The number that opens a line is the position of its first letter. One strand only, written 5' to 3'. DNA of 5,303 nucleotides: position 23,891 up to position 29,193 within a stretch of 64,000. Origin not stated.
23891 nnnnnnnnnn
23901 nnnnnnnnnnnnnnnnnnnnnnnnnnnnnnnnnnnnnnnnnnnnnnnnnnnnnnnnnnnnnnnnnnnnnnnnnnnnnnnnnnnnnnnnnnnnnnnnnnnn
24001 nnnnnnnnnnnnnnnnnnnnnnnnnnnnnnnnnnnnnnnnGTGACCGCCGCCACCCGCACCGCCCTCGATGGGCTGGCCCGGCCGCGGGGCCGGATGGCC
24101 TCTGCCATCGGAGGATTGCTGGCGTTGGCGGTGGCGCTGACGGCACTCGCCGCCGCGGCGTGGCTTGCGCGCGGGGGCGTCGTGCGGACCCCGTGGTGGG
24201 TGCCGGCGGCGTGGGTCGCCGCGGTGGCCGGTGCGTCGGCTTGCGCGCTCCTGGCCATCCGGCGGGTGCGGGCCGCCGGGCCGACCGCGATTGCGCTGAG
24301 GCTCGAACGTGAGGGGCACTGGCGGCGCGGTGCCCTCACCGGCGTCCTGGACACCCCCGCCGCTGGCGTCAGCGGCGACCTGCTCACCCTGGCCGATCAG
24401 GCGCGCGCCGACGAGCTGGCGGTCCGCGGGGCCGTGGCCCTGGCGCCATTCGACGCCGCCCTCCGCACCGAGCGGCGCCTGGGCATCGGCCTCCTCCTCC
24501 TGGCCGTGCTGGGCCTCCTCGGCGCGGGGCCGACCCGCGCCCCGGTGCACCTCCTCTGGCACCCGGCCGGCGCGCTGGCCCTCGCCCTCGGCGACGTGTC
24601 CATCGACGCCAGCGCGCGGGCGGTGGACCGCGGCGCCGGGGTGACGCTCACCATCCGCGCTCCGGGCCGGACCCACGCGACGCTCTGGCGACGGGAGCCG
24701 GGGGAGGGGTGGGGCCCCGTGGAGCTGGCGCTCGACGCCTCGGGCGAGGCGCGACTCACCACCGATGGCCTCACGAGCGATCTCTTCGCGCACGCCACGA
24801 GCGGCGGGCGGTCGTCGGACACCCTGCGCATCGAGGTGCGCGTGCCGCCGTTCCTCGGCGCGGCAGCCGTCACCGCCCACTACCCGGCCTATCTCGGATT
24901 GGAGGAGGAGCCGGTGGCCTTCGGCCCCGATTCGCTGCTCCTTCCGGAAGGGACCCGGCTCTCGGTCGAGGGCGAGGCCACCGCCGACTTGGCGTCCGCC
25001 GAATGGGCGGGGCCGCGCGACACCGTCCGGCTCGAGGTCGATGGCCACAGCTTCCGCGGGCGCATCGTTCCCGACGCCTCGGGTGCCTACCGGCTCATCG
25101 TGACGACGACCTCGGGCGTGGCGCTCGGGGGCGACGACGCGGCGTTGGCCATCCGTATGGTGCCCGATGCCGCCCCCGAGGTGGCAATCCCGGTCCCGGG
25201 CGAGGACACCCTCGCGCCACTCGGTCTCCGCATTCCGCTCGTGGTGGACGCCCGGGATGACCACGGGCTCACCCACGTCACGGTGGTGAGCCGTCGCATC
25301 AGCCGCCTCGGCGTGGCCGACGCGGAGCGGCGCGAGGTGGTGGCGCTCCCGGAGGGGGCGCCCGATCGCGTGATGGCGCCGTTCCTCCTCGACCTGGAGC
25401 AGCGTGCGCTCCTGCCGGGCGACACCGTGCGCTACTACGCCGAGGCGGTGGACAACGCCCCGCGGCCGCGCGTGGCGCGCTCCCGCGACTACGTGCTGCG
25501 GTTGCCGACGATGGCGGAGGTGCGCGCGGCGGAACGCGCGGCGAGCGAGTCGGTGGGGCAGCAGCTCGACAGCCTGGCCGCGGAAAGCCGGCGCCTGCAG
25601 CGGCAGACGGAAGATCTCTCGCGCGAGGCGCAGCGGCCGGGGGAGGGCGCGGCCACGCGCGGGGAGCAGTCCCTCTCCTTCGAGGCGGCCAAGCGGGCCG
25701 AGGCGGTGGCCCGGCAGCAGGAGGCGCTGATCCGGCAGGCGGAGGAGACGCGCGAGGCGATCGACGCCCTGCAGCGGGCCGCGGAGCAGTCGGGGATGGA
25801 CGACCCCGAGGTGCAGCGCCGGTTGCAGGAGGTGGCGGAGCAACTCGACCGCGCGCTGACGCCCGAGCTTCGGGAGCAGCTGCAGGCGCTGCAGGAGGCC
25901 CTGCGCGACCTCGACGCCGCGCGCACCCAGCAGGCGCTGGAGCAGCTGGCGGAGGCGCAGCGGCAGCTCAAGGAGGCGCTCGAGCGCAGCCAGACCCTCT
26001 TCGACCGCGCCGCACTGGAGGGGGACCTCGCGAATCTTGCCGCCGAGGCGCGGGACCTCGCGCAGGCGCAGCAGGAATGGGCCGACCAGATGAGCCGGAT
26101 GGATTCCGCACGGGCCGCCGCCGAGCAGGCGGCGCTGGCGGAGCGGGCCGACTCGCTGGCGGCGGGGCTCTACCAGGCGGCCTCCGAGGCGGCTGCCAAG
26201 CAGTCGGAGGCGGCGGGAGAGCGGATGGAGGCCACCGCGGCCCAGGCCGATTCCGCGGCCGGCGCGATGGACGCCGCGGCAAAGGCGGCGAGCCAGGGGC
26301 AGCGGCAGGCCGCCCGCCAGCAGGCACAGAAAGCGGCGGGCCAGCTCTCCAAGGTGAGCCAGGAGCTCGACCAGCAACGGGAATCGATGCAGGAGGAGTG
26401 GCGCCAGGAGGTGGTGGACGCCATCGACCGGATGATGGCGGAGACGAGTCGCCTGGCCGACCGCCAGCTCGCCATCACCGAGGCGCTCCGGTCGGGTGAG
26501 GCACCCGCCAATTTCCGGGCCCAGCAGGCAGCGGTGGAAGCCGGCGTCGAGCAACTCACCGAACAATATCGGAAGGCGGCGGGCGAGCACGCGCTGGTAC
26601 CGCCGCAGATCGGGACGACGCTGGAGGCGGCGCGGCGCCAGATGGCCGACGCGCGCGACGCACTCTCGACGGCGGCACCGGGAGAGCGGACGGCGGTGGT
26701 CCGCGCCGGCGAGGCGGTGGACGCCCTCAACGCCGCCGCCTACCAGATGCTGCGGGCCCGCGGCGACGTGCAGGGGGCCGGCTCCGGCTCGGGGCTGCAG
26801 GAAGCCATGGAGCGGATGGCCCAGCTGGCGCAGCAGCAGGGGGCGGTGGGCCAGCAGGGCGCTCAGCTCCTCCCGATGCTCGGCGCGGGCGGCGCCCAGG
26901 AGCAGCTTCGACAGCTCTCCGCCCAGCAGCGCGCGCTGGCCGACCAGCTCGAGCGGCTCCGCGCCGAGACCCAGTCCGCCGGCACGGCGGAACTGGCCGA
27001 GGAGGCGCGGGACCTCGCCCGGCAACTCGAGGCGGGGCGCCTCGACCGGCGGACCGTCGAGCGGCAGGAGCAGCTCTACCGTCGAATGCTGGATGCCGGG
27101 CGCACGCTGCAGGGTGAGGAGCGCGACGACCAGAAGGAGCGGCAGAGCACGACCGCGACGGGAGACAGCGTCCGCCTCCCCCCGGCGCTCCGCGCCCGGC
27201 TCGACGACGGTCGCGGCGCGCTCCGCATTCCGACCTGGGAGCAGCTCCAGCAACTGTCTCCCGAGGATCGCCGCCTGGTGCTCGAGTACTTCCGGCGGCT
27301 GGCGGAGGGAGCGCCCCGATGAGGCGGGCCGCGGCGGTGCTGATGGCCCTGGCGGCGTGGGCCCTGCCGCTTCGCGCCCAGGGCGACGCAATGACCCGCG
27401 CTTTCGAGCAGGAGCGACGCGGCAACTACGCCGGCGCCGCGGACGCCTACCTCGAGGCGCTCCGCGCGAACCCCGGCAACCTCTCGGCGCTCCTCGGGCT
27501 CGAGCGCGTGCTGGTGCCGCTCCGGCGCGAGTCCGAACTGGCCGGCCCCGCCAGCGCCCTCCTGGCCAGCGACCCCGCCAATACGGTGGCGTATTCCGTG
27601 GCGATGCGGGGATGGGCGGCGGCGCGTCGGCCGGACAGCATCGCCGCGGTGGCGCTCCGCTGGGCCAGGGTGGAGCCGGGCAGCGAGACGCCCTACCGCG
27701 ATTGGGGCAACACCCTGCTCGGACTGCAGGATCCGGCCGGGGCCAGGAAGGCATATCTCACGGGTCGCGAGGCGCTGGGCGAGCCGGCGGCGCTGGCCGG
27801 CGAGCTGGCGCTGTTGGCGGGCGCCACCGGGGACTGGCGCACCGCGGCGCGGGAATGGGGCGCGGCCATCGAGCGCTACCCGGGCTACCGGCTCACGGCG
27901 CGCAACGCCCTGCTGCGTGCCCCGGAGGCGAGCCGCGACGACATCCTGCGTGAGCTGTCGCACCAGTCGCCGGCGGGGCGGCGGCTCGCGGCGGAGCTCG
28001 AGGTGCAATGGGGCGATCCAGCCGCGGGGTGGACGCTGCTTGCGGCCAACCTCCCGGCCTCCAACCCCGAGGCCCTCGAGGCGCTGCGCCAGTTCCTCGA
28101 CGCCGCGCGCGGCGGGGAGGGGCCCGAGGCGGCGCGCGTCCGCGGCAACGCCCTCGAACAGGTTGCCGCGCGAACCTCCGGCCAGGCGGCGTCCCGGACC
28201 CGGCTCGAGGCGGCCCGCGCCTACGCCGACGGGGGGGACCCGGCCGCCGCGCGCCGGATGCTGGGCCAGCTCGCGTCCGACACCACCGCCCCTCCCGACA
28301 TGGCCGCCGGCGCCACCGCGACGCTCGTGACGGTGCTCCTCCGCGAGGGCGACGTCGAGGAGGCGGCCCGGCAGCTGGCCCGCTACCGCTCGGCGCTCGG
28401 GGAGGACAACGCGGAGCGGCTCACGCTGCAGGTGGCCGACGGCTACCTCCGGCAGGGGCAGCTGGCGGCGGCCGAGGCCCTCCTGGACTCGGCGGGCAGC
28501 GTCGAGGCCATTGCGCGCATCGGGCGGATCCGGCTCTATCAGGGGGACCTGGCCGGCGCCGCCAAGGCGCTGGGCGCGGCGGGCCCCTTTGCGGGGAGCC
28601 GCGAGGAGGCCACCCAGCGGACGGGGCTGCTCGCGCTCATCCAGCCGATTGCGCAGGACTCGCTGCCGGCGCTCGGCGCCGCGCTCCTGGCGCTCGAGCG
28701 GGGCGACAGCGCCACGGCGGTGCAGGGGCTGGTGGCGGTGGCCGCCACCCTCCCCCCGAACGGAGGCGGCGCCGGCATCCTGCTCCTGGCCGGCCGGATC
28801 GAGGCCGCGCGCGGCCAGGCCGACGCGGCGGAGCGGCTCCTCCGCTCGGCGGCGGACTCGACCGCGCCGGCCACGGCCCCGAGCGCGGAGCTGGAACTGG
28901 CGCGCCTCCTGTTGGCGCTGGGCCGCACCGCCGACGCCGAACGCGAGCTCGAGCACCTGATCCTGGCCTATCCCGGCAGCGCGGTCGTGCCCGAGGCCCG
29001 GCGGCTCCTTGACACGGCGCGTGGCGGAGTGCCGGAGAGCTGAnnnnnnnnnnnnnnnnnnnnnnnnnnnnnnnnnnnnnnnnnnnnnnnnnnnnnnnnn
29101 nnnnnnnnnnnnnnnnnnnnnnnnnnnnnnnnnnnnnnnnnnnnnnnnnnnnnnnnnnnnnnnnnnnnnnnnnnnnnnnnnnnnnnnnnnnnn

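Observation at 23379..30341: Four-gene, fully extracytoplasmic module: DUF4159 / giant DUF4175-like coiled-coil anchor / TPR / Tat-exported GATase1-like protein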

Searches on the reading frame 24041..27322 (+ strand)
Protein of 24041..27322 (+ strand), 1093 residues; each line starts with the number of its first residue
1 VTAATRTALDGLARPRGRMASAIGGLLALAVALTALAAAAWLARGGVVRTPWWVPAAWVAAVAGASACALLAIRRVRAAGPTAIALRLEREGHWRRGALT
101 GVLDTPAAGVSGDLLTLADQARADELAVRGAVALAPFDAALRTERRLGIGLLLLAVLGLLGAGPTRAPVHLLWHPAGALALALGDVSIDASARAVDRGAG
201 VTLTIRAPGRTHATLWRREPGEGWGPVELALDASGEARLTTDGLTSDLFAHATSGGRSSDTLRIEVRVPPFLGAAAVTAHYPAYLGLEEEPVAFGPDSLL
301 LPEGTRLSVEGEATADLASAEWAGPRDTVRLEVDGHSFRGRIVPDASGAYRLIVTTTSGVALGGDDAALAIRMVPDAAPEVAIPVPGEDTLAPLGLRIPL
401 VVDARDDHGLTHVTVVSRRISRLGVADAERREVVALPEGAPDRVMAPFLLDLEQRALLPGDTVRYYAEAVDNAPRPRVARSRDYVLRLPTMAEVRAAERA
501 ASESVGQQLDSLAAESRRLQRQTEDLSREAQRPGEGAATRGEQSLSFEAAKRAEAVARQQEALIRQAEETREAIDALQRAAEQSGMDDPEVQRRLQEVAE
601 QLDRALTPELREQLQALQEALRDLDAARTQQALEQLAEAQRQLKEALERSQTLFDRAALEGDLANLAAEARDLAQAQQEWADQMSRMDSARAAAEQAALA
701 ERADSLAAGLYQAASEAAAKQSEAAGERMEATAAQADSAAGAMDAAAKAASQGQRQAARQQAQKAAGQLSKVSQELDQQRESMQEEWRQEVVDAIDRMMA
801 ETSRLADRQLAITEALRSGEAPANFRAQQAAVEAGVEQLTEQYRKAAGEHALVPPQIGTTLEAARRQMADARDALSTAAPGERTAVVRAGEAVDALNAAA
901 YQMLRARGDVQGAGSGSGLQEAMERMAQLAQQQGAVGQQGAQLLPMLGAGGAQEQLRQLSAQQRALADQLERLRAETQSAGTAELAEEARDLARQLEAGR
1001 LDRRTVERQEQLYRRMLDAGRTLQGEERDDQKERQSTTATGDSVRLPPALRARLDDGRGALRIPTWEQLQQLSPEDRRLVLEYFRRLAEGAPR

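Call 7: search_protein_families(library=pfam, proteins=[window:24041-27322:+], max_evalue=0.1)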
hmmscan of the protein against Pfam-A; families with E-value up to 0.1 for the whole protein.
window:24041-27322:+ (1093 aa): 1 family
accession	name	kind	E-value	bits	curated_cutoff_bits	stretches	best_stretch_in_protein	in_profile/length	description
PF10398.14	DUF2443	-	0.049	14.1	25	0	561-625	6-70/79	Protein of unknown function (DUF2443)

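Call 8: search_protein_families(library=ncbifam, proteins=[window:24041-27322:+], max_evalue=0.1)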
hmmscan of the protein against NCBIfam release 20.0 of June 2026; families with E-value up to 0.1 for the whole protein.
window:24041-27322:+ (1093 aa): 0 families

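Call 46: list_cluster_members(proteins=[L079:9950-11212:+, L077:10001-11203:+, window:29043-30338:+, window:24041-27319:+, window:27319-29040:+, window:23379-24041:+])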
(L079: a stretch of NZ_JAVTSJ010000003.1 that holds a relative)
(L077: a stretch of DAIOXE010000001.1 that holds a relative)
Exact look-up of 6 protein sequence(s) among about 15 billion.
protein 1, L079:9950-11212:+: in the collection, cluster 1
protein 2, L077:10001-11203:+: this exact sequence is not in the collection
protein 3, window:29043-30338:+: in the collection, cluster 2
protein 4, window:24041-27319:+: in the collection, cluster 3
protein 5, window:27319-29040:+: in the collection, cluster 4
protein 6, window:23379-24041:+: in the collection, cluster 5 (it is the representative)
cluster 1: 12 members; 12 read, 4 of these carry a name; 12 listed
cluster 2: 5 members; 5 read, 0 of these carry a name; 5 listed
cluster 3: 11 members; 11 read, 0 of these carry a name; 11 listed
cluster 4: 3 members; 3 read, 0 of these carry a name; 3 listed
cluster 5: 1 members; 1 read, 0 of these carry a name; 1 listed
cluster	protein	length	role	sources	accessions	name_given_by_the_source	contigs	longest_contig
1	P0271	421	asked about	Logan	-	-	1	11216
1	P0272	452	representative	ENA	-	-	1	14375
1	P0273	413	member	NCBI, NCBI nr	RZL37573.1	MAG: asparagine synthetase B [Pedobacter sp.]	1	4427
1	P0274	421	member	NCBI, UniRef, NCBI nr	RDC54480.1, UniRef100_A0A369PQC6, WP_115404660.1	asparagine synthetase B [Pedobacter chinensis] | Asparagine synthetase B n=2 Tax=Pedobacter chinensis TaxID=2282421 RepID=A0A369PQC6_9SPHI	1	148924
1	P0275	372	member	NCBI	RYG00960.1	MAG: asparagine synthetase B, partial [Chitinophagaceae bacterium]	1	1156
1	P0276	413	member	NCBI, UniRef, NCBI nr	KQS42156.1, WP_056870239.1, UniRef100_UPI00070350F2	hypothetical protein [Pedobacter sp. Leaf194] | hypothetical protein n=1 Tax=Pedobacter sp. Leaf194 TaxID=1736297 RepID=UPI00070350F2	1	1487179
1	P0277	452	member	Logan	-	-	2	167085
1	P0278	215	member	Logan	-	-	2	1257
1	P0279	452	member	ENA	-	-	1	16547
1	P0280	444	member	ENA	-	-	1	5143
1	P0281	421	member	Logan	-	-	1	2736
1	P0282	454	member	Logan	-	-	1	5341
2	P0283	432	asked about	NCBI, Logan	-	-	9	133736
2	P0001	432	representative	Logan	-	-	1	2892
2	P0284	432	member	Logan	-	-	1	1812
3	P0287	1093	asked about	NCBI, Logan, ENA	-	-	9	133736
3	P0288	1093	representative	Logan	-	-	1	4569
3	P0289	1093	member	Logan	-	-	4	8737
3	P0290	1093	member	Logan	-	-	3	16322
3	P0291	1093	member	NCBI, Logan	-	-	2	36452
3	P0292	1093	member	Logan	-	-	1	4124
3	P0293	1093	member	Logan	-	-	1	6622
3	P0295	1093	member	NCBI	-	-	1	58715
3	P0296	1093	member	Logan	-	-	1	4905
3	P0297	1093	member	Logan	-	-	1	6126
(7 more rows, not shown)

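Call 52: search_solved_structures(query=A5, max_evalue=1)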
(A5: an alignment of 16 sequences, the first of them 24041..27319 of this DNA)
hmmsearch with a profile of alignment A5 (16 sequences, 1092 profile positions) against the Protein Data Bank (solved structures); distinct sequences matched with E-value up to 1: 49.
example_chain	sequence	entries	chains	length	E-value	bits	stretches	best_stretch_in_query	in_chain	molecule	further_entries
8qae_A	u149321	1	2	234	5.8e-07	30.9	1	556-745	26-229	sc-apCC-6-SLLA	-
8a3k_UNK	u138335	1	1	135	6.4e-05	24.1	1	555-680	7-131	sc-apCC-4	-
7bqs_A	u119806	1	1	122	0.00017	22.8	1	565-670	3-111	Nomur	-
6nz0_Z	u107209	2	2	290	0.0012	20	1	352-423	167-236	Dyslexia-associated protein KIAA0319-like protein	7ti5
9r1n_A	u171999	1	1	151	0.002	19.2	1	627-772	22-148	sc-apCC-4-DPH-2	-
7zr2_A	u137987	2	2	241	0.0086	17.1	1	552-739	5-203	Spike protein S2',Chimeric protein mimic of SARS-CoV-2 Spike HR1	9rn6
9r1m_A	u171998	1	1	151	0.028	15.4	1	654-739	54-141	sc-apCC-4-LMF-1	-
5djn_A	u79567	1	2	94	0.029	15.4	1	560-617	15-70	Kinesin-like protein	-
5bu7_A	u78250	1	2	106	0.031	15.3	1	667-760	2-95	Soluble cytochrome b562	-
3tol_A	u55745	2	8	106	0.031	15.3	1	667-762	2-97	Soluble cytochrome b562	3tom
2ch7_A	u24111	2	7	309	0.033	15.2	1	684-905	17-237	METHYL-ACCEPTING CHEMOTAXIS PROTEIN | Methyl-accepting chemotaxis protein 2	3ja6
5j0k_A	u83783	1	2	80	0.034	15.1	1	505-578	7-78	designed protein 2L4HC2_23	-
9r1j_A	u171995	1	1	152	0.036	15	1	556-676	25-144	sc-apCC-4-NR-1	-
2ch7_B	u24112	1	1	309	0.039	14.9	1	684-904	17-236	METHYL-ACCEPTING CHEMOTAXIS PROTEIN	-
3ja6_H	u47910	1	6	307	0.042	14.8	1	684-906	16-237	Methyl-accepting chemotaxis protein 2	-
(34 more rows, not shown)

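Call 81: find_homologous_proteins(query=A5, max_evalue=0.00001)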
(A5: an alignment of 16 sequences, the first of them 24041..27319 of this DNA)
Query A5 (16 sequences) (1093 aa, profile of the alignment): 386 proteins with E <= 0.00001 among 8000 candidates; the best 120 are listed.
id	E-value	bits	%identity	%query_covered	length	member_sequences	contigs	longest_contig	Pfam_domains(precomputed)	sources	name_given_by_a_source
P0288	0.0e+0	1262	99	100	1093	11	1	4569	-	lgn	-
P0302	0.0e+0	1235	65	100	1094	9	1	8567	-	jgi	jgi:hypothetical protein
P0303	0.0e+0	1194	68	100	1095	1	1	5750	-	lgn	-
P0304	0.0e+0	1193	67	100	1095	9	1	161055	-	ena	-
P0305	0.0e+0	1192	81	100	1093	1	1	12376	-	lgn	-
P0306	0.0e+0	1190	63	100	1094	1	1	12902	-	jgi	jgi:hypothetical protein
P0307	0.0e+0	1183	64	100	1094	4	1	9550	-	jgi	-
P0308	0.0e+0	1182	65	100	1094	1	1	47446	-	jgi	-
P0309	0.0e+0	1181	64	100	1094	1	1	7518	-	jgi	-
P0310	0.0e+0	1179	66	99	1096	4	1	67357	-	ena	-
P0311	0.0e+0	1166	64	100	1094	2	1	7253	-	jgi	-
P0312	0.0e+0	1164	64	99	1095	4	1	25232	-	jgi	jgi:hypothetical protein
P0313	0.0e+0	1161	65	99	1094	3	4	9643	-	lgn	-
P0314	0.0e+0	1160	66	99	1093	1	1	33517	-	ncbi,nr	ncbi:MAG TPA: DUF4175 family protein [Gemmatimonadales bacterium]|nr:DUF4175 family protein [Gemmati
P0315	0.0e+0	1159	66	98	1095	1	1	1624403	-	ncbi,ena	-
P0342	0.0e+0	1117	53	96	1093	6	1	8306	-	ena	-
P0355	0.0e+0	1110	56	100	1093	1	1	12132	-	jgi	jgi:hypothetical protein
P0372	0.0e+0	1107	55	100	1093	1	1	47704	-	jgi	jgi:hypothetical protein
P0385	0.0e+0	1104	56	100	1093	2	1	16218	-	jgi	jgi:hypothetical protein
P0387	0.0e+0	1104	55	100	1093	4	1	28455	-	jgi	jgi:hypothetical protein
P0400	0.0e+0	1102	56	100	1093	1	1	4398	-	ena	-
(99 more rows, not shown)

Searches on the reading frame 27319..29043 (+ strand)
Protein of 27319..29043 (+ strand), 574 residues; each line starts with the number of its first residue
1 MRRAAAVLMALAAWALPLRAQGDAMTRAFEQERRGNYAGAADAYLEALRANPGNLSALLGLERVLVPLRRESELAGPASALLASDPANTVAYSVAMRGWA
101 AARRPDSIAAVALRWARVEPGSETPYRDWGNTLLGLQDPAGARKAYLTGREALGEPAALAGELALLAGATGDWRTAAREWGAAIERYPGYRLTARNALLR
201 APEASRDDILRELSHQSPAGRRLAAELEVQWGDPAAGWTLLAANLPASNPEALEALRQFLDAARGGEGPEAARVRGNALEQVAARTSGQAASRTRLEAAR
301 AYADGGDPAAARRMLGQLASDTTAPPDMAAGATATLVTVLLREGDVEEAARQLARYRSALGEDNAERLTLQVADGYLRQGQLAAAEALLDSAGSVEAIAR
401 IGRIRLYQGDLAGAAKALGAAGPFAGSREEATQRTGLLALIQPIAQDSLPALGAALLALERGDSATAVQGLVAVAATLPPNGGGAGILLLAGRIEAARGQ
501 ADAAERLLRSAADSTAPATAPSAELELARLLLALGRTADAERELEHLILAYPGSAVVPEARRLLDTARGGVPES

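Call 7: search_protein_families(library=pfam, proteins=[window:27319-29043:+], max_evalue=0.1)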
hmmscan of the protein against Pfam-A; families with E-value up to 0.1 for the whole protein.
window:27319-29043:+ (574 aa): 9 families
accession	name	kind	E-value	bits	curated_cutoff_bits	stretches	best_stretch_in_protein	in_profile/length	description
PF13428.12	TPR_14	-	8.6e-10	38.8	23.5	2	523-555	3-35/44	Tetratricopeptide repeat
PF13432.12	TPR_16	-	9.1e-09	36.1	32.7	2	33-61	9-37/65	Tetratricopeptide repeat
PF14559.12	TPR_19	-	2.6e-08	34.5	25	1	497-554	3-58/68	Tetratricopeptide repeat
PF09976.15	TPR_21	-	6.3e-06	26.5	25.5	2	251-356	38-139/193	Tetratricopeptide repeat-like domain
PF07719.23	TPR_2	-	0.00026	21.3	27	1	26-54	6-34/34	Tetratricopeptide repeat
PF13174.12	TPR_6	-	0.0016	19.4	26.3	0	523-554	2-33/33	Tetratricopeptide repeat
PF07721.20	TPR_4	-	0.0083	17.1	27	2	293-317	2-26/26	Tetratricopeptide repeat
PF05849.17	L-fibroin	-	0.042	13.8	27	0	279-339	10-71/242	Fibroin light chain (L-fibroin)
PF07163.17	Pex26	-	0.08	12.6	28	0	488-542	125-179/302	Pex26 protein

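Call 8: search_protein_families(library=ncbifam, proteins=[window:27319-29043:+], max_evalue=0.1)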
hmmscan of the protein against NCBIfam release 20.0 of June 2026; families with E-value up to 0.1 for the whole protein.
window:27319-29043:+ (574 aa): 7 families
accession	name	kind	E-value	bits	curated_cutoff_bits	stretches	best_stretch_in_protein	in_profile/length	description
TIGR02917.1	PEP_TPR_lipo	equivalog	1.7e-09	36.2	312.2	2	452-553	163-259/899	XrtA/PEP-CTERM system TPR-repeat protein PrsT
TIGR02795.1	tol_pal_ybgF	equivalog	2.5e-08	34.6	90.1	1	454-561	8-116/119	tol-pal system protein YbgF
TIGR03939.1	PGA_TPR_OMP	equivalog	4.6e-05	21.8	366.65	1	456-567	403-509/800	poly-beta-1,6 N-acetyl-D-glucosamine export porin PgaA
NF033762.1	social_mot_Tgl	equivalog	0.014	14.8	225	0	312-385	153-216/252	social motility TPR repeat lipoprotein Tgl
TIGR02521.1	type_IV_pilW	equivalog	0.031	13.8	154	0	301-372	144-210/234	type IV pilus biogenesis/stability protein PilW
TIGR03504.1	FimV_Cterm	subfamily_domain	0.045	13.8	30.65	1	294-321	1-28/44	FimV/HubP family polar landmark protein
TIGR03302.1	OM_YfiO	subfamily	0.051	13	81.4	0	533-561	82-155/239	outer membrane protein assembly factor BamD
